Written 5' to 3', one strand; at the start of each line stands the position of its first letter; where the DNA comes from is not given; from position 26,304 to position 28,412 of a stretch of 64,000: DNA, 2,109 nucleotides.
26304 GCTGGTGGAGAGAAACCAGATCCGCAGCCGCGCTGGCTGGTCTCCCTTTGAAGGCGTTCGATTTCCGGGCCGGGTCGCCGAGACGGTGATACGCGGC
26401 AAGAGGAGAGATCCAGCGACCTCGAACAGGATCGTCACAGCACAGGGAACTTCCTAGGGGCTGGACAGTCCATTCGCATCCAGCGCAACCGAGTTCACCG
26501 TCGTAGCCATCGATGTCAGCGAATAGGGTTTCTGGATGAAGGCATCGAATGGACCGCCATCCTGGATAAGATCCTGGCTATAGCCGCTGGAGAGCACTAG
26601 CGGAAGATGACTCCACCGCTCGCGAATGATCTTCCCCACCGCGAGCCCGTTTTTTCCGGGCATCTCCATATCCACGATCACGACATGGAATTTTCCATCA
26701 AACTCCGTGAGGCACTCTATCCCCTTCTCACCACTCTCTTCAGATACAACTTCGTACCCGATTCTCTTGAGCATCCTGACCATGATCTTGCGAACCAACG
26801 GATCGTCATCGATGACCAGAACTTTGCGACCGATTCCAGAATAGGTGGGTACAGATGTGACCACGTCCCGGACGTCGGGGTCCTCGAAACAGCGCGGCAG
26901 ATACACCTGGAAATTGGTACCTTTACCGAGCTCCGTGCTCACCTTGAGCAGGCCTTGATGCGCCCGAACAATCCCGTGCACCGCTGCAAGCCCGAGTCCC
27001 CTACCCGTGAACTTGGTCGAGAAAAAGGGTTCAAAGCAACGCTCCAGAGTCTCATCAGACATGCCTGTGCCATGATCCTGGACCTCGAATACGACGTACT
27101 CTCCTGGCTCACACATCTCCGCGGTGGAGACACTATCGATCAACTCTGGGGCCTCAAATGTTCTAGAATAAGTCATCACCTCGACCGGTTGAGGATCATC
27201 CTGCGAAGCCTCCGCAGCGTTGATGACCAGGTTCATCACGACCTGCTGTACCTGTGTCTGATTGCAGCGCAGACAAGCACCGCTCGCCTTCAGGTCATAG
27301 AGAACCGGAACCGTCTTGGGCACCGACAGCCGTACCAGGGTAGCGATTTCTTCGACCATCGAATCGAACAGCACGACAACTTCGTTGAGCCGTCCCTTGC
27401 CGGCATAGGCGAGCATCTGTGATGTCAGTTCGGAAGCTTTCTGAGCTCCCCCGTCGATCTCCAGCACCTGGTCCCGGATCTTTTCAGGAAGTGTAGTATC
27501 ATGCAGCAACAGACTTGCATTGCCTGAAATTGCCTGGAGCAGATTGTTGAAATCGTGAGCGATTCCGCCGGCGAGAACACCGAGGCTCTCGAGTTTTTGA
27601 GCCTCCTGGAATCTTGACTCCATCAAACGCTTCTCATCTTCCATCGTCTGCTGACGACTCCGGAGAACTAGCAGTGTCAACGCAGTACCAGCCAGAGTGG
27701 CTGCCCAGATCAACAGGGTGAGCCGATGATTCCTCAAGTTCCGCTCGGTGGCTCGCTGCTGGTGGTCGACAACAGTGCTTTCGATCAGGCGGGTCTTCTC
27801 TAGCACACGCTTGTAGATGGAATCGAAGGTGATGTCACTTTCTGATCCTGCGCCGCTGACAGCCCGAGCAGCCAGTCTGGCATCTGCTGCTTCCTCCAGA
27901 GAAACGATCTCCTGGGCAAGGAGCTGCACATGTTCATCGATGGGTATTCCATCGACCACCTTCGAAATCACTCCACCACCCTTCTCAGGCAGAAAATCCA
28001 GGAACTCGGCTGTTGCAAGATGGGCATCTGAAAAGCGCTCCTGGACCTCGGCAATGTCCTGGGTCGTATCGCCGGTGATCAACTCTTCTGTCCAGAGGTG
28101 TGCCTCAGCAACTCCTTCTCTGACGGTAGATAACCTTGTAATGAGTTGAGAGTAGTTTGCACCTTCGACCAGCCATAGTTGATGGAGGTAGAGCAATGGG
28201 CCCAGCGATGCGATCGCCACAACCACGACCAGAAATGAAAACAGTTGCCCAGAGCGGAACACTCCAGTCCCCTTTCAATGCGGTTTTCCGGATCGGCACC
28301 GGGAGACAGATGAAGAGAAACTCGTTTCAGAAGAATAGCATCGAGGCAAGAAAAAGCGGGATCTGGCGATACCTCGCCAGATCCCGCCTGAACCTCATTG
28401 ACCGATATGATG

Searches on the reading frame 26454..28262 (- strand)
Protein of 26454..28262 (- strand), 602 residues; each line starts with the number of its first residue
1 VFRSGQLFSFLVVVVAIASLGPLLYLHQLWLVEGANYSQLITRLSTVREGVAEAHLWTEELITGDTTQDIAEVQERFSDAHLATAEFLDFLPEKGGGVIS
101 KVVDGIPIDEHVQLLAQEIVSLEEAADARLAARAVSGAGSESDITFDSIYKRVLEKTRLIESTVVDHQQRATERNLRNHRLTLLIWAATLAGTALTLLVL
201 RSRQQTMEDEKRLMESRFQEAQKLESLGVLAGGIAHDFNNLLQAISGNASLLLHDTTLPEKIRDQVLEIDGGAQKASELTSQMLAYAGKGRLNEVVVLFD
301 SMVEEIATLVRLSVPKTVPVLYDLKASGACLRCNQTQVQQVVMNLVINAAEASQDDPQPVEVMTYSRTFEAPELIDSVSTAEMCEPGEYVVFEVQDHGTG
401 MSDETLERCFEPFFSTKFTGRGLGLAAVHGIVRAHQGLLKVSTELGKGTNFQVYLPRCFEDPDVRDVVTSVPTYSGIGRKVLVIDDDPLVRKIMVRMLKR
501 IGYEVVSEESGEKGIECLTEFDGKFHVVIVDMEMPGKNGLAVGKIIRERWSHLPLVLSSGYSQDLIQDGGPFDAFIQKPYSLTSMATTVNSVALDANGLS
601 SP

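Call 30: search_protein_families(library=pfam, proteins=[window:26454-28262:-], max_evalue=0.00001)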
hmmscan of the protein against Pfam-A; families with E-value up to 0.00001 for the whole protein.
window:26454-28262:- (602 aa): 3 families
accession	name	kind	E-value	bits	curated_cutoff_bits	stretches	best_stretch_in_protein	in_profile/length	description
PF02518.31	HATPase_c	-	2.8e-19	70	26.4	1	334-456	2-108/111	Histidine kinase-, DNA gyrase B-, and HSP90-like ATPase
PF00072.30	Response_reg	-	9.1e-16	58.4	30.2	1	481-586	1-107/111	Response regulator receiver domain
PF00512.31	HisKA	-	1.9e-06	28.3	26.9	1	230-287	5-61/66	His Kinase A (phospho-acceptor) domain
